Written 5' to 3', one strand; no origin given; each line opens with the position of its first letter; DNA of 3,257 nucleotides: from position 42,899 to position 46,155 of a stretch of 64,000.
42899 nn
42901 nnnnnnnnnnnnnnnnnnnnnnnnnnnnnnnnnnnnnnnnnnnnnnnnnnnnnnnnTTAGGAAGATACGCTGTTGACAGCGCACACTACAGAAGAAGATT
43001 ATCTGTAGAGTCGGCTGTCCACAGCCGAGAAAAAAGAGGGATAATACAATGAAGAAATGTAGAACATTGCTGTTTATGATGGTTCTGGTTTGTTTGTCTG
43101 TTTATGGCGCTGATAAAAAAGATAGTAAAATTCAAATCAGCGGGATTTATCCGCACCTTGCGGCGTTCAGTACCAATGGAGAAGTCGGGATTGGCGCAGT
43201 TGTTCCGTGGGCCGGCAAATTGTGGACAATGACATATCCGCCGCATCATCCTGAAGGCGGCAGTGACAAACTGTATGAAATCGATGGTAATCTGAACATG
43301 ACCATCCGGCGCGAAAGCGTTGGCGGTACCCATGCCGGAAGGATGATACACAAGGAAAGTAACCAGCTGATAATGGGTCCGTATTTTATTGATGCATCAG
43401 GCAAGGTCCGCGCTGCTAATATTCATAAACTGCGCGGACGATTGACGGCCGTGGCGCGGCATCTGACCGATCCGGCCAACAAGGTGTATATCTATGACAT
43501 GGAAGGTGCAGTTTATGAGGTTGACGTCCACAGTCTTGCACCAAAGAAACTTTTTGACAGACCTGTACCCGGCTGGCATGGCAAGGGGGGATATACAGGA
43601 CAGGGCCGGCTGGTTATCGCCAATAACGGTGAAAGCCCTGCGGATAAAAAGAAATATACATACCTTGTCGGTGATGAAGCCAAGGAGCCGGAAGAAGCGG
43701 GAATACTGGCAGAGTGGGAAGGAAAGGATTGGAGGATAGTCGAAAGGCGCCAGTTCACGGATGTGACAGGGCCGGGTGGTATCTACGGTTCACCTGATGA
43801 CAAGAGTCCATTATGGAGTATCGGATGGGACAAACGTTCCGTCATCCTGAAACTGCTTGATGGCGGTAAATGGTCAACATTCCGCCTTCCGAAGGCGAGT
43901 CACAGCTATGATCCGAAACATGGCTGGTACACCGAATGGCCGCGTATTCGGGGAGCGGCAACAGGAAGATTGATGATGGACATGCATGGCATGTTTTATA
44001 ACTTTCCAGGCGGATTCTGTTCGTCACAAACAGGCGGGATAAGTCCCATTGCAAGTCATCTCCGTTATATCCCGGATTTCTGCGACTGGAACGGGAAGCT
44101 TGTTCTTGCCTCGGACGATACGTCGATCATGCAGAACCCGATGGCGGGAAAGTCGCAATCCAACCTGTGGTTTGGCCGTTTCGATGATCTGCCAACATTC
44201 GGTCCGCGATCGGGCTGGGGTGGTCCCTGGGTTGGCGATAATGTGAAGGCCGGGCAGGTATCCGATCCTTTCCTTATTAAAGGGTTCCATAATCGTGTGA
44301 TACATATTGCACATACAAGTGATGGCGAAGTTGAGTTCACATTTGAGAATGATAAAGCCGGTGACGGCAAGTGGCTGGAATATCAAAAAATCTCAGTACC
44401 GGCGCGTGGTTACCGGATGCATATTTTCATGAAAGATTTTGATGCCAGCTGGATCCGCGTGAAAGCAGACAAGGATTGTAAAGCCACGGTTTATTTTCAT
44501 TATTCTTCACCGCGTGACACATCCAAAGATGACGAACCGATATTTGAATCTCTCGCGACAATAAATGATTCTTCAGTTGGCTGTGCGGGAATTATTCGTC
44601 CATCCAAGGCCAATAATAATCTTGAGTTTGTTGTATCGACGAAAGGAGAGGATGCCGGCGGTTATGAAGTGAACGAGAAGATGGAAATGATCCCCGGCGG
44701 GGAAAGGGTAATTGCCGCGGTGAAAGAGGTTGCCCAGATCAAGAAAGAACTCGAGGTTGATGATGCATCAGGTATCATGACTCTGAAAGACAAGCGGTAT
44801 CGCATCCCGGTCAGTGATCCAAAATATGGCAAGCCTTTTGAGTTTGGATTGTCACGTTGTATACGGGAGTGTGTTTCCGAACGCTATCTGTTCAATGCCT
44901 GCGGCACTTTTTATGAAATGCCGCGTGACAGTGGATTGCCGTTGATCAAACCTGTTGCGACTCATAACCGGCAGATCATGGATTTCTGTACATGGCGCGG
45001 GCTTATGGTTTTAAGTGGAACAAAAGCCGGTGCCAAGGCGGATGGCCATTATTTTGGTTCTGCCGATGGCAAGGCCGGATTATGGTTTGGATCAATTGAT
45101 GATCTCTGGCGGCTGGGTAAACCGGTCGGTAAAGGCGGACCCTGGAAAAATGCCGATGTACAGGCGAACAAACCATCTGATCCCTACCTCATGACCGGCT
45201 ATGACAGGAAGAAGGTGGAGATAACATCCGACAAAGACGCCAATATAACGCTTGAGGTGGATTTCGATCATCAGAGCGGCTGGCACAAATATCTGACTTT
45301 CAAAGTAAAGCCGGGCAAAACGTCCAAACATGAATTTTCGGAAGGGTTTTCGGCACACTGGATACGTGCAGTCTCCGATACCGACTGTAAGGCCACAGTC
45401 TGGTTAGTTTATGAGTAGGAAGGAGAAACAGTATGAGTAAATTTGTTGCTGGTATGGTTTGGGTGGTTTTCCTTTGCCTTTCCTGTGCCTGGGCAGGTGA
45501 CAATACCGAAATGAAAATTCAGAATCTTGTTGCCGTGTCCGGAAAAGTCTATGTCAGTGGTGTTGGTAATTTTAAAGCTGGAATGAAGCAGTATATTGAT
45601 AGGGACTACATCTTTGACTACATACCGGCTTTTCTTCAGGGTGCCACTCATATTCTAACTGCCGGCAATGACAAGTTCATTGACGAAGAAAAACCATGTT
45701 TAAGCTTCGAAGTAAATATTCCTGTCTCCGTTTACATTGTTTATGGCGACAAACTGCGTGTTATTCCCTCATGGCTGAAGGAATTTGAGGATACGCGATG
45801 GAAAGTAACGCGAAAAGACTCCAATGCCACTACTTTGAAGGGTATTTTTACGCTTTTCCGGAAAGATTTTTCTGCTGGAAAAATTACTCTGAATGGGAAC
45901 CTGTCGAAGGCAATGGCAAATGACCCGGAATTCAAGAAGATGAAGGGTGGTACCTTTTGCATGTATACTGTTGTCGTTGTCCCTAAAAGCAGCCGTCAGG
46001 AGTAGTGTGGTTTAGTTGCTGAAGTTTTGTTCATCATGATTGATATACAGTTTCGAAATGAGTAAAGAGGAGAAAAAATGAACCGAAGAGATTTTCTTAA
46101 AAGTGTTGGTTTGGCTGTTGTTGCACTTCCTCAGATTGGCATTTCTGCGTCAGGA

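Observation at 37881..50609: ECF sigma / FecR-LamG anti-sigma pair embedded among ThuA, FG-GAP, FAD-oxidoreductase and transglutaminase-FN3 secreted proteins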

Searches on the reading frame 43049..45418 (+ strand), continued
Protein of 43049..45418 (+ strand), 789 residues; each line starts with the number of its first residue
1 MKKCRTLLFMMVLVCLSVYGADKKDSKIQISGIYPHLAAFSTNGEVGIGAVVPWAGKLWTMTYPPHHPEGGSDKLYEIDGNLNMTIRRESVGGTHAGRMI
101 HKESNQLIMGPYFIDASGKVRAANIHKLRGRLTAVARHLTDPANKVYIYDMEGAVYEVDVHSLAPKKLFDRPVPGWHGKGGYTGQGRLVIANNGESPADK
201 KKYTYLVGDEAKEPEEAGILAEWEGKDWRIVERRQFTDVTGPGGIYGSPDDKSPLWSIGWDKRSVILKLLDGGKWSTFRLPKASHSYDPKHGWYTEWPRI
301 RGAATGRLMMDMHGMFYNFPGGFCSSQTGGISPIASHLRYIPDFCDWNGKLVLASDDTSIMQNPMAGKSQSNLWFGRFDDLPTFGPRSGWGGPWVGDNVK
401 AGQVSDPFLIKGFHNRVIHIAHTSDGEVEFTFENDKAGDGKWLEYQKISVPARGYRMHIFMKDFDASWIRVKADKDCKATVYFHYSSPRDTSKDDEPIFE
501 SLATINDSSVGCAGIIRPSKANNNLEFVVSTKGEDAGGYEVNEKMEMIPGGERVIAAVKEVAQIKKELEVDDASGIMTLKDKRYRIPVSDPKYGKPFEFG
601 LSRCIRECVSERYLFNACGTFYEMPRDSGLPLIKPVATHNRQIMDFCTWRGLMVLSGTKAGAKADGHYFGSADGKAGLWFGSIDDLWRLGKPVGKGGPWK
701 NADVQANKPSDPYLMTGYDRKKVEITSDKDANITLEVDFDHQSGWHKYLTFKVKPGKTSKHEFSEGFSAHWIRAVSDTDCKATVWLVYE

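Call 68: find_encoding_contigs(protein=P0006, flank=8000, max_places=1)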
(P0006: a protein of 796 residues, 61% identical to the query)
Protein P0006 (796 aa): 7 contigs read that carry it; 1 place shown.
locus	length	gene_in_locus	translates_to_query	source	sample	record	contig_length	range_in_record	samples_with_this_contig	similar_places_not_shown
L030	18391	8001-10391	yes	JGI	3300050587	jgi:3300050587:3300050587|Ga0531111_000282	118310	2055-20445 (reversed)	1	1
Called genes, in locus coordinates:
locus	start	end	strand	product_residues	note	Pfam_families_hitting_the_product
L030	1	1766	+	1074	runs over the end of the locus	PF07940:Hepar_II_III_C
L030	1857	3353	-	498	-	PF22848:ASD1_dom, PF06964:Alpha-L-AF_C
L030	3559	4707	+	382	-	PF03702:AnmK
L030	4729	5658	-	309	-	PF00248:Aldo_ket_red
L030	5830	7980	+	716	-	PF16889:Hepar_II_III_N, PF07940:Hepar_II_III_C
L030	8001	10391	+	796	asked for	-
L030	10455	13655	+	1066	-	PF13385:Laminin_G_3, PF02210:Laminin_G_2 (faint), PF14307:Glyco_tran_WbsX, PF13385:Laminin_G_3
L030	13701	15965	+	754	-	PF07940:Hepar_II_III_C, PF18675:HepII_C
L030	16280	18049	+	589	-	PF02494:HYR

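Call 98: search_protein_representatives(protein=window:43049-45418:+)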
Query: 789 residues. Proteins with E-value up to 0.001 (for the whole library): 1582; up to 1e-10: 1055; up to 1e-30: 415. The best 150 are listed.
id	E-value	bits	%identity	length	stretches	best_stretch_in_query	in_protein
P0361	7.9e-282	953.8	55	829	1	13-789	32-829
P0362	3.1e-272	922.1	54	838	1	24-788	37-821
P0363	1.4e-267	906.7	54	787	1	5-788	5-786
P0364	1.1e-263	893.8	52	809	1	23-789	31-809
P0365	9.3e-257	870.9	52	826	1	7-788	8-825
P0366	5.3e-245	832.0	50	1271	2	23-542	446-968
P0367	2.7e-244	829.7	56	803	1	27-789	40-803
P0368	5.4e-239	812.1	51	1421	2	28-422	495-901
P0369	3.0e-238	809.7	50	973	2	19-420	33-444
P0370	4.0e-237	805.9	50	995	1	27-788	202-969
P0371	1.4e-235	800.9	48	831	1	23-788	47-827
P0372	5.8e-229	779.0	49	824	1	16-788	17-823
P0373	2.2e-220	750.5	47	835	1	24-789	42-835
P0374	1.3e-219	748.0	50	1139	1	26-710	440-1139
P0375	3.5e-219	746.6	48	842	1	29-789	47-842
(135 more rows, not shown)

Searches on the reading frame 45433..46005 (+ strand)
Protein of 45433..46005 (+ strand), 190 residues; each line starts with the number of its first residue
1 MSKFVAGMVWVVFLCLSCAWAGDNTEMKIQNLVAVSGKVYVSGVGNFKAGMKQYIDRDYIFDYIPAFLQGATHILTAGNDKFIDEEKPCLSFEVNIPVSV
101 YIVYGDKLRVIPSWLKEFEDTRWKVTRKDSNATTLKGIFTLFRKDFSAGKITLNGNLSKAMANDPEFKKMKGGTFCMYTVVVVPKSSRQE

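Call 3: search_protein_families(library=pfam, proteins=[window:45433-46005:+], max_evalue=0.01)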
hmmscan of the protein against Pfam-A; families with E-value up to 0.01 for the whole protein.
window:45433-46005:+ (190 aa): 0 families

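Call 51: search_protein_families(library=ncbifam, proteins=[window:45433-46005:+], max_evalue=0.001)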
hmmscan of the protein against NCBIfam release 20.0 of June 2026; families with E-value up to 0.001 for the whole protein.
window:45433-46005:+ (190 aa): 0 families

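Call 81: find_related_loci(query=window:45433-46005:+, collection=metagenome_contigs, flank=8000)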
Query window:45433-46005:+ (190 aa) in metagenome_contigs; peptide patterns used: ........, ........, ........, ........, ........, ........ (x = any residue, [..] = any of these).
240 stretches matched a pattern, but none encodes a relative of the query by tblastn (E <= 1e-3).
